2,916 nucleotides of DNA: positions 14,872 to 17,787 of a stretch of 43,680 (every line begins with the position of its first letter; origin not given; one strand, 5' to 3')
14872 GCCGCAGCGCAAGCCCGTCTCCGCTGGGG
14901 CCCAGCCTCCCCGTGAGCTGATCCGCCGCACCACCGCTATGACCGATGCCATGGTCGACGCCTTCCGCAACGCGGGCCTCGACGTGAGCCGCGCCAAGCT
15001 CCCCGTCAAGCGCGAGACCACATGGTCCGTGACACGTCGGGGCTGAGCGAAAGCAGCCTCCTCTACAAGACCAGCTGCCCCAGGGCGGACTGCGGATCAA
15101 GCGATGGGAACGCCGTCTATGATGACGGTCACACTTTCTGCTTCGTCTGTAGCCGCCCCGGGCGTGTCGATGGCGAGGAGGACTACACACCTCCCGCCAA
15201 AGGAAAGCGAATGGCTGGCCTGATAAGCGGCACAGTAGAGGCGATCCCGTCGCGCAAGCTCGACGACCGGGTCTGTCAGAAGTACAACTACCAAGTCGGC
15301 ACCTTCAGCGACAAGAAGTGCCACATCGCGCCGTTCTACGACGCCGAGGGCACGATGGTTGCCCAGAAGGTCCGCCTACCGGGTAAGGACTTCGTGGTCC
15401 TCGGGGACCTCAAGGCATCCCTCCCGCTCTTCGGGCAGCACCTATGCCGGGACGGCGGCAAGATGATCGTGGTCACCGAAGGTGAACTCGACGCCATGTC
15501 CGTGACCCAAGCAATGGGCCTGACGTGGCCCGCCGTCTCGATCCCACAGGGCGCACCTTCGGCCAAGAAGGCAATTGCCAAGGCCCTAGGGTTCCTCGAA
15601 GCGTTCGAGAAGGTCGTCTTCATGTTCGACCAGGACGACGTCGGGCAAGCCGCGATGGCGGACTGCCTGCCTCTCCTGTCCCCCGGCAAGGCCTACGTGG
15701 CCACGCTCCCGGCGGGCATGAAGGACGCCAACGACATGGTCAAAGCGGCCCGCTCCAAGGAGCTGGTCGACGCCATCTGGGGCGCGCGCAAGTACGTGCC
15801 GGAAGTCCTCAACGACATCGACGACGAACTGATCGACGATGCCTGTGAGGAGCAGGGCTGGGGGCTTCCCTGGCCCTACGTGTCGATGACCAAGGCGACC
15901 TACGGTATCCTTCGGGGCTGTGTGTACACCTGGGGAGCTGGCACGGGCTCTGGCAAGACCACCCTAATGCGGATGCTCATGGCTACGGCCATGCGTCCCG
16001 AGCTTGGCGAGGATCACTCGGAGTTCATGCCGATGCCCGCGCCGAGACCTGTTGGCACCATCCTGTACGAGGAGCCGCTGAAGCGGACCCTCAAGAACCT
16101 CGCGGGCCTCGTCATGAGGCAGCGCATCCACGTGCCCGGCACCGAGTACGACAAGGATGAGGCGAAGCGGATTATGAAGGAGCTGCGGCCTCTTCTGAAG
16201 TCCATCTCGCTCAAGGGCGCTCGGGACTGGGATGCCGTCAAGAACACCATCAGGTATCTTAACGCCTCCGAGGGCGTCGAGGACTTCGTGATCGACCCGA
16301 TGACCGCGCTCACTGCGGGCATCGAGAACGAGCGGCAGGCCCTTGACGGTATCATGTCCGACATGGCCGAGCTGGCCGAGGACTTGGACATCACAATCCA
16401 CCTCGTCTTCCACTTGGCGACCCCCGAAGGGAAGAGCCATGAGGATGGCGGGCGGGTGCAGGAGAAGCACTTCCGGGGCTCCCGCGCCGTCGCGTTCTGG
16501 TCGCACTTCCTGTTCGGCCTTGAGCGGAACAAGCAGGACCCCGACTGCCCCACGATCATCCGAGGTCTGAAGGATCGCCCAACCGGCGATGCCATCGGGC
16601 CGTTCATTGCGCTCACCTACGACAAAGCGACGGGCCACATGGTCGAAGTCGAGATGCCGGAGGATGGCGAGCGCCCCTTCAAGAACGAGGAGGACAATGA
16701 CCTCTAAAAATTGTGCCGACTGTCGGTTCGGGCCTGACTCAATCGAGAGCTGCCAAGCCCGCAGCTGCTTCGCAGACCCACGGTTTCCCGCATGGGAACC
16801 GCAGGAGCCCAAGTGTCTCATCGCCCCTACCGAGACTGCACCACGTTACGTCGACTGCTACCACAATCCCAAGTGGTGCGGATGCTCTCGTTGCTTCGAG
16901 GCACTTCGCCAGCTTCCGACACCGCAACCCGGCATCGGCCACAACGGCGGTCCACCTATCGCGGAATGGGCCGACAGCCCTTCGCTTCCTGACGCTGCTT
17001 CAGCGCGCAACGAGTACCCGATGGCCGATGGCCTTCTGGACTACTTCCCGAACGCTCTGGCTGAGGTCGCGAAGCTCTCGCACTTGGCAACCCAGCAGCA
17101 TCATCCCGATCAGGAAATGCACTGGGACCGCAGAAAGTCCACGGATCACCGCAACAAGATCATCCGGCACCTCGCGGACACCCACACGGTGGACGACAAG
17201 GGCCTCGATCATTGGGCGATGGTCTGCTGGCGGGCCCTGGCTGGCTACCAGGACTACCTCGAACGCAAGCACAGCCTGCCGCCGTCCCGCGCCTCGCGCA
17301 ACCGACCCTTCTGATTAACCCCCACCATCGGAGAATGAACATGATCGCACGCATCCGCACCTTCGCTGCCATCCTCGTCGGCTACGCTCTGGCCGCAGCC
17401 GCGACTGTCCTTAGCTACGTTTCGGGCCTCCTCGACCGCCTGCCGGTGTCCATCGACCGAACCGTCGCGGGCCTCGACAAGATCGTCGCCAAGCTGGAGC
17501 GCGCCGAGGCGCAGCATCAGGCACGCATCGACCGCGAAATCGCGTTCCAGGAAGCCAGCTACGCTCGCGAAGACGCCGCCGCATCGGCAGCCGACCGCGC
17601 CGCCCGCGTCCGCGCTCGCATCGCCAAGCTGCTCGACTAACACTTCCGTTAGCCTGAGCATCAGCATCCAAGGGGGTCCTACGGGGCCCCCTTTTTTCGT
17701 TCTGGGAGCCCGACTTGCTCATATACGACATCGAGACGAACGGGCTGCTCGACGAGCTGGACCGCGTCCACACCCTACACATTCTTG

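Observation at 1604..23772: Two distinct families of conserved intergenic motifs share an ATTAAC core, and one is nearly the T3 promoter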

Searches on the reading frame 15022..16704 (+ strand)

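Call 44: search_protein_families(library=phrogs, proteins=[window:15022-16704:+], max_evalue=0.001)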
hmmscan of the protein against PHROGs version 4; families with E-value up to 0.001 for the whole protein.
window:15022-16704:+ (561 aa): 7 families
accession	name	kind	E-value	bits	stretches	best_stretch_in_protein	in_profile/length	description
phrog_239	-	DNA, RNA and nucleotide metabolism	1.3e-154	518.1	1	9-550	35-607/801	DNA primase/helicase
phrog_19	-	DNA, RNA and nucleotide metabolism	6.3e-14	52.7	1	265-551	313-588/621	DnaB-like replicative helicase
phrog_47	-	DNA, RNA and nucleotide metabolism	4.1e-11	43.1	1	104-259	185-337/947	DNA primase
phrog_5482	-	unknown function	4.9e-09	36.4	1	293-503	46-249/341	-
phrog_849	-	DNA, RNA and nucleotide metabolism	6.7e-08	32.9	1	136-247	228-335/435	DNA primase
phrog_243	-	DNA, RNA and nucleotide metabolism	4.2e-06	26.9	0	375-472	97-198/273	DnaB-like replicative helicase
phrog_6444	-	DNA, RNA and nucleotide metabolism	0.00023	21.1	1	147-264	260-375/577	DNA primase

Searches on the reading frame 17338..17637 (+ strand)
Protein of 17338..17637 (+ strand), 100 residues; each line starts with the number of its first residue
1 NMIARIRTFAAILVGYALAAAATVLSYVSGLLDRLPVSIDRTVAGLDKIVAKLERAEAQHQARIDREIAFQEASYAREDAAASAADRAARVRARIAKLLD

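Call 44: search_protein_families(library=phrogs, proteins=[window:17338-17637:+], max_evalue=0.001)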
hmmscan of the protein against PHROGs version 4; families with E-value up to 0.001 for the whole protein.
window:17338-17637:+ (100 aa): 1 family
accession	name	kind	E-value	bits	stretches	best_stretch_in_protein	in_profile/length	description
phrog_2380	-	unknown function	4.4e-05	24.8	1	38-100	11-73/74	-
